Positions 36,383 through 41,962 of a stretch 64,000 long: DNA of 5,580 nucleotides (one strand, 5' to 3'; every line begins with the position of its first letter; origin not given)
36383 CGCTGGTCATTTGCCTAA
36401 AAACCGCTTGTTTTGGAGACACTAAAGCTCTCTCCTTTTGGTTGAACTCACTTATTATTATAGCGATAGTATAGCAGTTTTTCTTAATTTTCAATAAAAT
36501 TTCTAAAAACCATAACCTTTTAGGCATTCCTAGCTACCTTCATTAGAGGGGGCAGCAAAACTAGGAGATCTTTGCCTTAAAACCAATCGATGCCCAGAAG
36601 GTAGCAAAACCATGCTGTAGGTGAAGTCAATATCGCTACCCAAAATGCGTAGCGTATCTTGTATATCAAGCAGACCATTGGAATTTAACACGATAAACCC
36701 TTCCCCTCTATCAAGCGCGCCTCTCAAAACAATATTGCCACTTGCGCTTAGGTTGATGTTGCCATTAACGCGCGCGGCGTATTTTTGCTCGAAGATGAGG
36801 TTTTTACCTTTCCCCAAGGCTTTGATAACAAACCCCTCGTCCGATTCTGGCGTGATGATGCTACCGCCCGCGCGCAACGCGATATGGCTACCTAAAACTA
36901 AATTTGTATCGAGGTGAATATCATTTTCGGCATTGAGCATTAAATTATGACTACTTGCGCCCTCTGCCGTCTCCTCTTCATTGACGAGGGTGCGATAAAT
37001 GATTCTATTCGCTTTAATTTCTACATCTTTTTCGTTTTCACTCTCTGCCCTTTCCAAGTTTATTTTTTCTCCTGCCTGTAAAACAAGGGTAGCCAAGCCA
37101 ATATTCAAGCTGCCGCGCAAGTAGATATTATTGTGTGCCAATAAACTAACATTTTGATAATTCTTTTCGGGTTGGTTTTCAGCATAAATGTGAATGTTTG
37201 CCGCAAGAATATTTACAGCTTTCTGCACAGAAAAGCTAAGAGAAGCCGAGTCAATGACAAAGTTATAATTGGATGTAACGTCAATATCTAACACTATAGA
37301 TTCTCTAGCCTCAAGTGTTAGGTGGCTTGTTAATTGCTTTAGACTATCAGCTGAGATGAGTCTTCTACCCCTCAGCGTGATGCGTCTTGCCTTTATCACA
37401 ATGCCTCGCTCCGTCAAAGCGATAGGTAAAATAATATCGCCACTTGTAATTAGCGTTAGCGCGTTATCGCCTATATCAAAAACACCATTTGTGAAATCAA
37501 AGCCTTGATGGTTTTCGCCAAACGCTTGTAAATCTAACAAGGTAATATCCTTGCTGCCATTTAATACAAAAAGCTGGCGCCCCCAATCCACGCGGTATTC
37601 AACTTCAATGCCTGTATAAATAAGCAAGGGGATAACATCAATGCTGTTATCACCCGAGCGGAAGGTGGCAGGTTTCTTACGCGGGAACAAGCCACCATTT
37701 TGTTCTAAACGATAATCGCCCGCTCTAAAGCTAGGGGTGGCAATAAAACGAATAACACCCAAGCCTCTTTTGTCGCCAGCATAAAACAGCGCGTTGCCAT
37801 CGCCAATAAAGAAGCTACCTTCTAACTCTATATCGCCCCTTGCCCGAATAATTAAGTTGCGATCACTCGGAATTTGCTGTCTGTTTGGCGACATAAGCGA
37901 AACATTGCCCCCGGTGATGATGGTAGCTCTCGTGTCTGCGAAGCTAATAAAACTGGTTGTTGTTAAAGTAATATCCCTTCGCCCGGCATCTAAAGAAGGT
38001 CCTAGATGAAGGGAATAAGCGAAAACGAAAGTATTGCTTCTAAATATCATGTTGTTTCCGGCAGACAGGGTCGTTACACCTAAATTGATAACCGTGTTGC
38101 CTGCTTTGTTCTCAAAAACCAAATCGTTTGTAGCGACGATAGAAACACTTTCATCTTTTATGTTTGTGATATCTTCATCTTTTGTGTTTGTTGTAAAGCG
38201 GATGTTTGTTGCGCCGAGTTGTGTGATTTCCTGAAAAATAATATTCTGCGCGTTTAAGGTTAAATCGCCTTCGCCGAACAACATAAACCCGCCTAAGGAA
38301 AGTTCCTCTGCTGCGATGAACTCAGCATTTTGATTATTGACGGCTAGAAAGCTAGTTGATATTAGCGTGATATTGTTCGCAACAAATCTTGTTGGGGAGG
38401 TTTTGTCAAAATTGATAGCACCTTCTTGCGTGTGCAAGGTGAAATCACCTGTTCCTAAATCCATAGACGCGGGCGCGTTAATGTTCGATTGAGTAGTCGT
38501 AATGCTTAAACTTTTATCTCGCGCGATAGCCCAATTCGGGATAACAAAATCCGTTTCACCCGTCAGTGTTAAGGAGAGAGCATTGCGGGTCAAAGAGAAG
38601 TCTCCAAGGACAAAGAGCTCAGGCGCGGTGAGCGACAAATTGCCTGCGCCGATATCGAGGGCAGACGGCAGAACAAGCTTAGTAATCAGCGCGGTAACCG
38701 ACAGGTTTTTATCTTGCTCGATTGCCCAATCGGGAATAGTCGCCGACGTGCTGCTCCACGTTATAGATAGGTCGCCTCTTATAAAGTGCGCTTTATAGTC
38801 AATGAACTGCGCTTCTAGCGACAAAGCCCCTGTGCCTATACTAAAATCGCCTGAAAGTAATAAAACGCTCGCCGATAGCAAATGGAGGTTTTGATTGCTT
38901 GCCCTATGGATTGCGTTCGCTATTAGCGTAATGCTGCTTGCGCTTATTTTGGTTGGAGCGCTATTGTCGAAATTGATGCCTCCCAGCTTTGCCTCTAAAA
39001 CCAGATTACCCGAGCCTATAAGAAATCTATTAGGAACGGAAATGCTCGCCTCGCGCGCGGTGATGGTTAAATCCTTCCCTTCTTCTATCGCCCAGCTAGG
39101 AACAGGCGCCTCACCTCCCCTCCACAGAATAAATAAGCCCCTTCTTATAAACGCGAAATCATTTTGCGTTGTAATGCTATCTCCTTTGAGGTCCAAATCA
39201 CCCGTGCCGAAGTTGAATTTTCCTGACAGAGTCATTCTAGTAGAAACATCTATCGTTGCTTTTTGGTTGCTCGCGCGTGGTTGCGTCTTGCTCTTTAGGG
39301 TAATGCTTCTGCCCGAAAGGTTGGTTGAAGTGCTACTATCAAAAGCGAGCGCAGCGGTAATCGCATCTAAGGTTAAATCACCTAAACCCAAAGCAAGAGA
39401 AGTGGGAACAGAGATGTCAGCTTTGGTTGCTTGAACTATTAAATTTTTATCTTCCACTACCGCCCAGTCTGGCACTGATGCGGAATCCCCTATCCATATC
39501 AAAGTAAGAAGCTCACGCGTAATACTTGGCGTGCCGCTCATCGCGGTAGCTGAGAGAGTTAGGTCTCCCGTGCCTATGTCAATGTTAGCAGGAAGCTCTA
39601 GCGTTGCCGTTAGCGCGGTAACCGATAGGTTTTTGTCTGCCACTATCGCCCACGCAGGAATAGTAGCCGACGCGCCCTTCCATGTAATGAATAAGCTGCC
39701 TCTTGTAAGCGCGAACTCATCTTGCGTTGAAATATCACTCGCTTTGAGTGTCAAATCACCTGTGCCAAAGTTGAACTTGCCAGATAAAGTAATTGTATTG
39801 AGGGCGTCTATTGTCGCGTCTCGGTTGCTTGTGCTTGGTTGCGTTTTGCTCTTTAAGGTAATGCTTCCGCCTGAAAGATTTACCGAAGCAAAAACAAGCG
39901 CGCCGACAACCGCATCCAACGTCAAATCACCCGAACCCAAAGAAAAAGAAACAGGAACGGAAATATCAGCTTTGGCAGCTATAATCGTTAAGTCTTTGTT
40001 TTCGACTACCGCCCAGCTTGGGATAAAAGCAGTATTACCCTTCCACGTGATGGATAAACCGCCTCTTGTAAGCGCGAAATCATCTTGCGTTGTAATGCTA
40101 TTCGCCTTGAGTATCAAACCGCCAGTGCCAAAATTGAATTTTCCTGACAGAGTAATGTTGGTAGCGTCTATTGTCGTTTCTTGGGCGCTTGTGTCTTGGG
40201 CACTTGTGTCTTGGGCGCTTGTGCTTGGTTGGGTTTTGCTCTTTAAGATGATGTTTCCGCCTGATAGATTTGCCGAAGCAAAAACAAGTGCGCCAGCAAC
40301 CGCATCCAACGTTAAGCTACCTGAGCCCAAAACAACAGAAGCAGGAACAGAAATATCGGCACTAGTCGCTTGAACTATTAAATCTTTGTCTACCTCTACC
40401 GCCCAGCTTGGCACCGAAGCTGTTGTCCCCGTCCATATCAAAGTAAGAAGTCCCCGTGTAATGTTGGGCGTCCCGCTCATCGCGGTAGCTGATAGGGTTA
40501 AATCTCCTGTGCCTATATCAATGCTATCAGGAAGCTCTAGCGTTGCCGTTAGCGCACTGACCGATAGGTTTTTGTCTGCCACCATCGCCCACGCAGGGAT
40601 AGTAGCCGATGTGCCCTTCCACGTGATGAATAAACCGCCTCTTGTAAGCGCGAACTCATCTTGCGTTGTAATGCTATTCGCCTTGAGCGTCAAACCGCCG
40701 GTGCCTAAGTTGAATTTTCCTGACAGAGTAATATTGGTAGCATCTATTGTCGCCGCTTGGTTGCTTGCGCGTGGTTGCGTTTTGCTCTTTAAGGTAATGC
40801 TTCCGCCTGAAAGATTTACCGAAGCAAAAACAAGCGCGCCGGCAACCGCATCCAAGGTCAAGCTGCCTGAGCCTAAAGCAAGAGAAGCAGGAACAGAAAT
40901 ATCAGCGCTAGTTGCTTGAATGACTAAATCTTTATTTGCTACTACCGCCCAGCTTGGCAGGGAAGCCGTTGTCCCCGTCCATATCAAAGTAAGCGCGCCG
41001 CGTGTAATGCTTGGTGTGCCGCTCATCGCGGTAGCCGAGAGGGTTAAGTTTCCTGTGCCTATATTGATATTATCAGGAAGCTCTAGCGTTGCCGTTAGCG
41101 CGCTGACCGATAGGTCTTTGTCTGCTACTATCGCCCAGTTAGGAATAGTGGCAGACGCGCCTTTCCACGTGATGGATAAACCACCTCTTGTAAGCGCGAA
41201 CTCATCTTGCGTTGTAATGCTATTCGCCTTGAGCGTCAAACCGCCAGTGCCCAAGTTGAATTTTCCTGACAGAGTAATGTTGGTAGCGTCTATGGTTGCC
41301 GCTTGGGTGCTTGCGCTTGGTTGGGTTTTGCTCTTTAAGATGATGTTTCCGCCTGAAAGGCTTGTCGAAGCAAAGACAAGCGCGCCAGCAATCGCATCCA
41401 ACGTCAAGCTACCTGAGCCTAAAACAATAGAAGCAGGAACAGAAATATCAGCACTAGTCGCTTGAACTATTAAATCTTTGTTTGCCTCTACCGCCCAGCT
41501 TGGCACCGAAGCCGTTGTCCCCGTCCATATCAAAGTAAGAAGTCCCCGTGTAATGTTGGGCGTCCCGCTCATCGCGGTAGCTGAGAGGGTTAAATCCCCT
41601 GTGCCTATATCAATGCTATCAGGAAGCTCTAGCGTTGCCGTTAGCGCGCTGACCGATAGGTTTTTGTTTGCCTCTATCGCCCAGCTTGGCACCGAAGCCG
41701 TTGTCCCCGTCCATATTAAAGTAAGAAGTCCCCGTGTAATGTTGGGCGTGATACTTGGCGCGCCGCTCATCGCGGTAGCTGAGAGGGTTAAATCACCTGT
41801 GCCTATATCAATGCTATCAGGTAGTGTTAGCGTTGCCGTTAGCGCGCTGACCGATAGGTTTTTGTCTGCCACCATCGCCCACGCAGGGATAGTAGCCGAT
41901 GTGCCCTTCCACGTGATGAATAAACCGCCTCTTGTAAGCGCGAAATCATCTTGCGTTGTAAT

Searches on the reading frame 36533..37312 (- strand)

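Call 46: search_protein_families(library=pfam, proteins=[window:36533-37312:-], max_evalue=0.01)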
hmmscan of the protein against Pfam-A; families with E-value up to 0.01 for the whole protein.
window:36533-37312:- (260 aa): 1 family
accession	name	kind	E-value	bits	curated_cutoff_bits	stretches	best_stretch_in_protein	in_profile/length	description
PF10162.14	G8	-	0.0021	18.4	22.9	0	3-88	19-83/124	G8 domain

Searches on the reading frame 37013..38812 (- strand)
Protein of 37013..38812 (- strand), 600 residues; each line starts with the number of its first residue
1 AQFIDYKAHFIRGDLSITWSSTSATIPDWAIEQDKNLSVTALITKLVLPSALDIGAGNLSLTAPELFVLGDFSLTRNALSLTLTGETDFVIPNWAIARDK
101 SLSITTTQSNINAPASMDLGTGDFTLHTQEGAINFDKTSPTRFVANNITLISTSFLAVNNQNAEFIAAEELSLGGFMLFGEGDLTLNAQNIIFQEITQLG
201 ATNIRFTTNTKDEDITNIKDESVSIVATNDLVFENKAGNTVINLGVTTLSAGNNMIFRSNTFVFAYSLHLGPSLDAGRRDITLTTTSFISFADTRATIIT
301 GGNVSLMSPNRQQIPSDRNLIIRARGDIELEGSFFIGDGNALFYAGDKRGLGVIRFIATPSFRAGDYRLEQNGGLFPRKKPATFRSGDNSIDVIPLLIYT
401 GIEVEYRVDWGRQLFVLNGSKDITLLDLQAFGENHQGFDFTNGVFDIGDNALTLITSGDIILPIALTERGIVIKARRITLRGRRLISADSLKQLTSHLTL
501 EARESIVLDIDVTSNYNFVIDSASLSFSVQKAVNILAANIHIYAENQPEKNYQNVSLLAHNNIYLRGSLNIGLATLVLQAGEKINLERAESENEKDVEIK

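Call 46: search_protein_families(library=pfam, proteins=[window:37013-38812:-], max_evalue=0.01)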
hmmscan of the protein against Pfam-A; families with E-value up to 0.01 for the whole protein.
window:37013-38812:- (600 aa): 1 family
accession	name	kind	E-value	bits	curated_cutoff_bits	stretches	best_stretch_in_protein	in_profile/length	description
PF10162.14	G8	-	0.0045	17.3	22.9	0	495-588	11-83/124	G8 domain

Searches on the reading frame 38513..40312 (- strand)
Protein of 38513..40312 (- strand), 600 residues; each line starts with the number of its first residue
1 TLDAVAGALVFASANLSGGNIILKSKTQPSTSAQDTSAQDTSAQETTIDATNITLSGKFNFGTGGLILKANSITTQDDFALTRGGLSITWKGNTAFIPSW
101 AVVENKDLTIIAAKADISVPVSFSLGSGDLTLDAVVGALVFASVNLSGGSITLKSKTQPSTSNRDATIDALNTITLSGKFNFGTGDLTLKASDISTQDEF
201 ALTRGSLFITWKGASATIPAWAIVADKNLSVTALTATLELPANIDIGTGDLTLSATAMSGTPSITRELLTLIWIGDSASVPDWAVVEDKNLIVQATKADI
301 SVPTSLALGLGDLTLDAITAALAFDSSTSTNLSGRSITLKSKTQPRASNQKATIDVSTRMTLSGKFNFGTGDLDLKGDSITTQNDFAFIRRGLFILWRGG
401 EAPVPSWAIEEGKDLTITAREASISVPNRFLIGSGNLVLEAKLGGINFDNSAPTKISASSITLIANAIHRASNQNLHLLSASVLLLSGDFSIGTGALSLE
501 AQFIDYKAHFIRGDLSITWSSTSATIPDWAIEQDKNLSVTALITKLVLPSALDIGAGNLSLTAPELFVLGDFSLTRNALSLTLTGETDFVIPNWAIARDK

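Call 46: search_protein_families(library=pfam, proteins=[window:38513-40312:-], max_evalue=0.01)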
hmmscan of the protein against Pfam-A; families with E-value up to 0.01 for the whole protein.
window:38513-40312:- (600 aa): 1 family
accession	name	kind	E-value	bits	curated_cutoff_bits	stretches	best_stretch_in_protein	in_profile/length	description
PF07573.16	AreA_N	-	0.0029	18.7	21.5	0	452-494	14-57/94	Nitrogen regulatory protein AreA N terminus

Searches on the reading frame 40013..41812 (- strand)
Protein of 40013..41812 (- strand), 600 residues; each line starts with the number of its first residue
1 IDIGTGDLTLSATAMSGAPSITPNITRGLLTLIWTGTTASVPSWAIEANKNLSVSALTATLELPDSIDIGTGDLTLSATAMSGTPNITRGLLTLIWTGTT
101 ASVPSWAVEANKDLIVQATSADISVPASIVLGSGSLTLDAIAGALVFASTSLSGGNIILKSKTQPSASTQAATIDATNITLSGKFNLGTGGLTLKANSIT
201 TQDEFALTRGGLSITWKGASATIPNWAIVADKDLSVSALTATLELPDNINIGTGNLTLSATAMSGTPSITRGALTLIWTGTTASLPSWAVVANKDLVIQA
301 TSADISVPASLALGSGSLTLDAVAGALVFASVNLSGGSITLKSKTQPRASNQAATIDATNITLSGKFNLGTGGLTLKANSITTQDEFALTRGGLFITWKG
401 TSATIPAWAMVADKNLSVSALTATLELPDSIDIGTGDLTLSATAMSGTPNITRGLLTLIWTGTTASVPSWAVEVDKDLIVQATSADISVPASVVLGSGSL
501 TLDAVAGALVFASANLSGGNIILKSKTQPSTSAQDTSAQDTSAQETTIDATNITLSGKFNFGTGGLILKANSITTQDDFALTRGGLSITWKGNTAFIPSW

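Call 46: search_protein_families(library=pfam, proteins=[window:40013-41812:-], max_evalue=0.01)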
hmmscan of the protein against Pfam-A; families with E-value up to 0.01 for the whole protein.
window:40013-41812:- (600 aa): 2 families
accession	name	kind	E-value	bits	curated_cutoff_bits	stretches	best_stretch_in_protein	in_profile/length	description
PF18140.6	PCC_BT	-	0.00056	20.5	23.5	0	154-223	40-109/126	Propionyl-coenzyme A carboxylase BT domain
PF23954.1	DUF7283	-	0.0024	18.3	27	0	326-359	12-45/142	Family of unknown function (DUF7283)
